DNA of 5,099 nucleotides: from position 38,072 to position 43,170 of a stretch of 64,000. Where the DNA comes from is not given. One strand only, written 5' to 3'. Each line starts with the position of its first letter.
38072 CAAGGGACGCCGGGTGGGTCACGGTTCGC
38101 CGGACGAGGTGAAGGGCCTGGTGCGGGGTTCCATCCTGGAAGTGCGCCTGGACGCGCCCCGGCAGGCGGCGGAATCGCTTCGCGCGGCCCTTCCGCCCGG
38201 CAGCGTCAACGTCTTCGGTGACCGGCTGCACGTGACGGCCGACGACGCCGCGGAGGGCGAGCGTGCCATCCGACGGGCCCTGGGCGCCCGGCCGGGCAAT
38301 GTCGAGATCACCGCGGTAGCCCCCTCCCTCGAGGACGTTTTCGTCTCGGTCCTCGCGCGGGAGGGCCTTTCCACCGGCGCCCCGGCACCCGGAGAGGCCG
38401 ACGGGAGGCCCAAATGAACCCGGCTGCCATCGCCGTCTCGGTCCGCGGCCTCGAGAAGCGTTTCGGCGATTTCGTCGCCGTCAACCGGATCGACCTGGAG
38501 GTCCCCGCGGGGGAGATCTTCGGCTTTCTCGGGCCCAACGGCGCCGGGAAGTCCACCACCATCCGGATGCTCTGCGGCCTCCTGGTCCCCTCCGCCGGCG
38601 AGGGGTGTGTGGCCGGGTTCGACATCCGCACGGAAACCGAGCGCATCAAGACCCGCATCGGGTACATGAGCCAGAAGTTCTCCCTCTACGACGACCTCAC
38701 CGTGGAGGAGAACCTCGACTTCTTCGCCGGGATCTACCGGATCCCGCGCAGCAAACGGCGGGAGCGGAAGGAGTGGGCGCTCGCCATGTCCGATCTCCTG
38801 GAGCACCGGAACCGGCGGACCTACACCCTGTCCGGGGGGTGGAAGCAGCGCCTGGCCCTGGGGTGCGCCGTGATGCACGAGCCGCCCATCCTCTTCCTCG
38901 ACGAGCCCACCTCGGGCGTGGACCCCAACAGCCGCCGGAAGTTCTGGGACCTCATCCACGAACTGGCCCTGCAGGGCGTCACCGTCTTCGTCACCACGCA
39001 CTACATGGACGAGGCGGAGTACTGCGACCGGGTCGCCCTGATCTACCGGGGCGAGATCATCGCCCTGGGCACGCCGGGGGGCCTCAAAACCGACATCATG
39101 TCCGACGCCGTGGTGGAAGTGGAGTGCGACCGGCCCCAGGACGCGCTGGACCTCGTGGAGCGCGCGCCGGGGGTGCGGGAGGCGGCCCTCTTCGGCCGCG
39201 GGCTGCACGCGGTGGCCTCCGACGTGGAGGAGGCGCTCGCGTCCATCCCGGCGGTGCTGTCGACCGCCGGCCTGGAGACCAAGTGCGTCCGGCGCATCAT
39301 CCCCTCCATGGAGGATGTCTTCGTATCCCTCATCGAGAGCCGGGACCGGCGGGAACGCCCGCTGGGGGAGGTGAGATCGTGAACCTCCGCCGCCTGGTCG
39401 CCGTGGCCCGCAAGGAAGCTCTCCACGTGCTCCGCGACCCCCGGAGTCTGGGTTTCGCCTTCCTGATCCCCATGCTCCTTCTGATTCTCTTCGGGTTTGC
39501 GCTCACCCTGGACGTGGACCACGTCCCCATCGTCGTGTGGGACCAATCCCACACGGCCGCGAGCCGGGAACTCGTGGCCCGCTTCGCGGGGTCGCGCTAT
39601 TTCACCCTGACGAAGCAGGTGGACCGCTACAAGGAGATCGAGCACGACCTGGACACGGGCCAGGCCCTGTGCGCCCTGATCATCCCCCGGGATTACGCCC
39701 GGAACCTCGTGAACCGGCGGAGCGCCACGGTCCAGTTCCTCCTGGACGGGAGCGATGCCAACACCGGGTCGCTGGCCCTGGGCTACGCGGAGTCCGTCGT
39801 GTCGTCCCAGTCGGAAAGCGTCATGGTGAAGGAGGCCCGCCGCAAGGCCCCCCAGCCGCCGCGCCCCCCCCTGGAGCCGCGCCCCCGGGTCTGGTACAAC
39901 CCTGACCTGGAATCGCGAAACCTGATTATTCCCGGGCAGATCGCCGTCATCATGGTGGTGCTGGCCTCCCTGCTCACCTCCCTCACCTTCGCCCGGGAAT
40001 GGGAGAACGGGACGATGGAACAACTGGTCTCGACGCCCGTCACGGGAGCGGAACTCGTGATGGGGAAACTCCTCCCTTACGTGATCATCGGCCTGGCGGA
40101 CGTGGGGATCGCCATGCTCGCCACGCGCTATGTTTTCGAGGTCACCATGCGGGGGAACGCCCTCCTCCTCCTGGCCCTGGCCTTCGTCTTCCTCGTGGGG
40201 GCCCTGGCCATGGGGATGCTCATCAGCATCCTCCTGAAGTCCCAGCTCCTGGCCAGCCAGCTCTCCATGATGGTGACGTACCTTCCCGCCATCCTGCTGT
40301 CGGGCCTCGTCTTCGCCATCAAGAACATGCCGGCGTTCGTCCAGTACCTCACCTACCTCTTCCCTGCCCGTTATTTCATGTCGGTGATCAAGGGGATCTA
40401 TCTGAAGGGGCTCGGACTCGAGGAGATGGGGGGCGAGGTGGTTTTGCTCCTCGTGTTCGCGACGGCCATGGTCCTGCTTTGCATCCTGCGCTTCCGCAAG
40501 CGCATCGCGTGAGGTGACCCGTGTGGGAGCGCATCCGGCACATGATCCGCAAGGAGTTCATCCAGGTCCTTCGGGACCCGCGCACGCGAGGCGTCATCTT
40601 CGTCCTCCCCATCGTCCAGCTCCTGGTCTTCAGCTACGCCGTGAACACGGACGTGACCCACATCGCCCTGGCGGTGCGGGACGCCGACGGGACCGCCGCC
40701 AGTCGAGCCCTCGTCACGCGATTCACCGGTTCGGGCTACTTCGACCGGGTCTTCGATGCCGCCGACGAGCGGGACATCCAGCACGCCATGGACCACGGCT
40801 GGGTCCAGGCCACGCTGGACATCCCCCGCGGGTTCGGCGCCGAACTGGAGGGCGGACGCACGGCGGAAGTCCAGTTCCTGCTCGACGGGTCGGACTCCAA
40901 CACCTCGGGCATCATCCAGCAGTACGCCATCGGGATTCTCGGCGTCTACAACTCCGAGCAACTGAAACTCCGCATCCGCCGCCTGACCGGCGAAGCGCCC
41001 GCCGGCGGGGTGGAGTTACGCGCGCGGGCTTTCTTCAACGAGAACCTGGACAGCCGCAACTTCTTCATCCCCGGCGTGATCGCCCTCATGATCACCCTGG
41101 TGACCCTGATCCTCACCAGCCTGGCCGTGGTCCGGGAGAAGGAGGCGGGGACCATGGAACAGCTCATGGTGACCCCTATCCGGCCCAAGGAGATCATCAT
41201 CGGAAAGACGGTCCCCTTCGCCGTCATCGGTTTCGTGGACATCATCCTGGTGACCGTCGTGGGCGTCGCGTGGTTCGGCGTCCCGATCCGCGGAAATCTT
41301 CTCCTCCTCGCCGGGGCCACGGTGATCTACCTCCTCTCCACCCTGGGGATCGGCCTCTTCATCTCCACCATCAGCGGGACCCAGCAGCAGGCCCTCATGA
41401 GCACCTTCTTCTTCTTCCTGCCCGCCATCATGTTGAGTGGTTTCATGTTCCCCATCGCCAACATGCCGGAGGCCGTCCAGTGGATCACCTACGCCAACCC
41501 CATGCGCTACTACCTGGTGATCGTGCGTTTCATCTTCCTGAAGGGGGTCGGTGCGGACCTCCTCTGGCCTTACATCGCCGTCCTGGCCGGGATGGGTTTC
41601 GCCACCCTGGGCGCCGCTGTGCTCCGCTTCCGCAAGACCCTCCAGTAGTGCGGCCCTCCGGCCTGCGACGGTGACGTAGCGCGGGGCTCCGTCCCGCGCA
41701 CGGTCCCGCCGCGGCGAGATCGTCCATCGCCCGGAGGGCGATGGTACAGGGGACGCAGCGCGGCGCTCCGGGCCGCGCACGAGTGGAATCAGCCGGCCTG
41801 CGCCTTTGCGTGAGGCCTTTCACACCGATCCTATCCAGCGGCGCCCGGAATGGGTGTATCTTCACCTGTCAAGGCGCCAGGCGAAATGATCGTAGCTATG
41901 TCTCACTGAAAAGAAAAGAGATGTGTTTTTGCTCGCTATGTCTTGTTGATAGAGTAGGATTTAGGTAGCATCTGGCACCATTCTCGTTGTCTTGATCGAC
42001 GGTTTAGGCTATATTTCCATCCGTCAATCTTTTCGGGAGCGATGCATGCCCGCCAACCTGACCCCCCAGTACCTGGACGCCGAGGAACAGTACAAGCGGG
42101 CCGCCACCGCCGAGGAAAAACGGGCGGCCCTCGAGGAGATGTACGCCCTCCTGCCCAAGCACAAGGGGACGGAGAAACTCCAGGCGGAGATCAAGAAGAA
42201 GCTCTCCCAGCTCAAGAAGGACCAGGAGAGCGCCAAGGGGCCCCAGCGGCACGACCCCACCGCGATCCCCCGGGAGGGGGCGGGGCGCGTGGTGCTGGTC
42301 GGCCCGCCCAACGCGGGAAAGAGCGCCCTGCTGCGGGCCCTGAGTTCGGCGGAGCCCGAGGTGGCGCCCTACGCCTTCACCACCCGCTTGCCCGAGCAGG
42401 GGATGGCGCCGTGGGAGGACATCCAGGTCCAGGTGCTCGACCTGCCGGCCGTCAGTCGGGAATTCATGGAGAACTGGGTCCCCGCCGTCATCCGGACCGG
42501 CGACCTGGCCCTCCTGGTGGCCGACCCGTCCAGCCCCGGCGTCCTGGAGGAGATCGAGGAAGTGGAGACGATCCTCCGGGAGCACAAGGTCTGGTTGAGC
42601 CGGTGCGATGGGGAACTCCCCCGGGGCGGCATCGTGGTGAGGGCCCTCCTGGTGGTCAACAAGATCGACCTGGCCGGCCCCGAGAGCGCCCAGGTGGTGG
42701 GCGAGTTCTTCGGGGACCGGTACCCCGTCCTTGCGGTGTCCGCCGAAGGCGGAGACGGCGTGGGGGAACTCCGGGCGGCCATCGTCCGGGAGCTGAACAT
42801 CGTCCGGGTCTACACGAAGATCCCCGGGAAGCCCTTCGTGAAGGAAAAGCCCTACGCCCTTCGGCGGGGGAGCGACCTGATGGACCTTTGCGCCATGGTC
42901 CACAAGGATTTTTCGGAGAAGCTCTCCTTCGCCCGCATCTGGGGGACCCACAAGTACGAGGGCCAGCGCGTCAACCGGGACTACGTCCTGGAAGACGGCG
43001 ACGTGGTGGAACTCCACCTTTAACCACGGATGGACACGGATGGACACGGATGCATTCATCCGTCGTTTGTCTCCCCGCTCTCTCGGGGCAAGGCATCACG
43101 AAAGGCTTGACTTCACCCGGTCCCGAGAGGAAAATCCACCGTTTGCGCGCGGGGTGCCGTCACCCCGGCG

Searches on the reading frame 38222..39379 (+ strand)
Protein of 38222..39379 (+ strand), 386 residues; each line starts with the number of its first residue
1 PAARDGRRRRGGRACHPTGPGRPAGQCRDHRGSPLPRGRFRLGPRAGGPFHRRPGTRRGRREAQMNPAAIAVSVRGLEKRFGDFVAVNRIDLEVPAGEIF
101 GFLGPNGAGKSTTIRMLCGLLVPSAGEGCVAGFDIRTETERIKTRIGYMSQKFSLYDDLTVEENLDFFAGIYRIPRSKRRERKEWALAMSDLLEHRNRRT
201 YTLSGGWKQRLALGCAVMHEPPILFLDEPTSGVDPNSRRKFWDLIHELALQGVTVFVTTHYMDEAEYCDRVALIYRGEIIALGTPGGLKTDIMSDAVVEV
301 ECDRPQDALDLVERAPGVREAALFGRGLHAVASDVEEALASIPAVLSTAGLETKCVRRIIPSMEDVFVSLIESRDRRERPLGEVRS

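Call 19: search_protein_families(library=pfam, proteins=[window:38222-39379:+])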
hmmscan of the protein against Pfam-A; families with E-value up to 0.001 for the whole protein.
window:38222-39379:+ (386 aa): 4 families
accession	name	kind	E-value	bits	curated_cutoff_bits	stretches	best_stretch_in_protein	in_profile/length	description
PF00005.33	ABC_tran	-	8.5e-31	107.8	25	1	88-231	2-137/137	ABC transporter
PF13304.12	AAA_21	-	7.5e-10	39.8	27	1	217-260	254-298/304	AAA domain, putative AbiEii toxin, Type IV TA system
PF02463.25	SMC_N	-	0.00041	20.3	40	0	189-274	123-211/220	RecF/RecN/SMC N terminal domain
PF13732.12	DrrA1-3_C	-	0.00068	20.7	27.4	0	283-369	1-79/81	ATP-binding protein DrrA1-3-like, C-terminal domain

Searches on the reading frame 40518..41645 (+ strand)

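Call 20: search_protein_families(library=pfam, proteins=[window:40518-41645:+])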
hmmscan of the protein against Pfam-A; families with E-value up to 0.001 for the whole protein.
window:40518-41645:+ (376 aa): 3 families
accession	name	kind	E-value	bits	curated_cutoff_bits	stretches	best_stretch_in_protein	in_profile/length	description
PF12698.13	ABC2_membrane_3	-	1.6e-50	172.6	31.6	1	28-369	8-347/347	ABC-2 family transporter protein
PF01061.29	ABC2_membrane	-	1.6e-33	116.4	26.9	1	180-340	46-210/211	ABC-2 type transporter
PF12679.13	ABC2_membrane_2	-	4.3e-19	69.3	27.2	1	9-334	3-237/283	ABC-2 family transporter protein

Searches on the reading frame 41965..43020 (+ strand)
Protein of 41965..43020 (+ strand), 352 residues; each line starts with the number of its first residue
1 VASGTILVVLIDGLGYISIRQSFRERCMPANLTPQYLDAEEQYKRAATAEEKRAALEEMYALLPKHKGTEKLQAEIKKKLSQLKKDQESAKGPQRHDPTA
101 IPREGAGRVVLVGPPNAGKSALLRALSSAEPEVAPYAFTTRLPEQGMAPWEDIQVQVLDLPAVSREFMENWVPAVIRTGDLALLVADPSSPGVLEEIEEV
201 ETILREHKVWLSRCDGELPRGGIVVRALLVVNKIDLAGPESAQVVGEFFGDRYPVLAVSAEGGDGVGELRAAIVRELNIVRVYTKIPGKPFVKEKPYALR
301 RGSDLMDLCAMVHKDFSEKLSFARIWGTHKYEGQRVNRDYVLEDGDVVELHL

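Call 20: search_protein_families(library=pfam, proteins=[window:41965-43020:+])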
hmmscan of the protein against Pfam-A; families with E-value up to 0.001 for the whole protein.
window:41965-43020:+ (352 aa): 4 families
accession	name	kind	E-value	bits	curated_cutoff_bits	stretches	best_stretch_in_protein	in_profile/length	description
PF01926.29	MMR_HSR1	-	2.2e-16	60.4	21.9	1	108-206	1-102/113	50S ribosome-binding GTPase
PF02824.27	TGS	-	9.8e-13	48.4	22.2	1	280-350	1-58/60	TGS domain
PF02421.24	FeoB_N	-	8.4e-07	29.1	27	1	108-162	2-56/156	Ferrous iron transport protein B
PF13191.12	AAA_16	-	0.00089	20.2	32.6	0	104-249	21-156/167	AAA ATPase domain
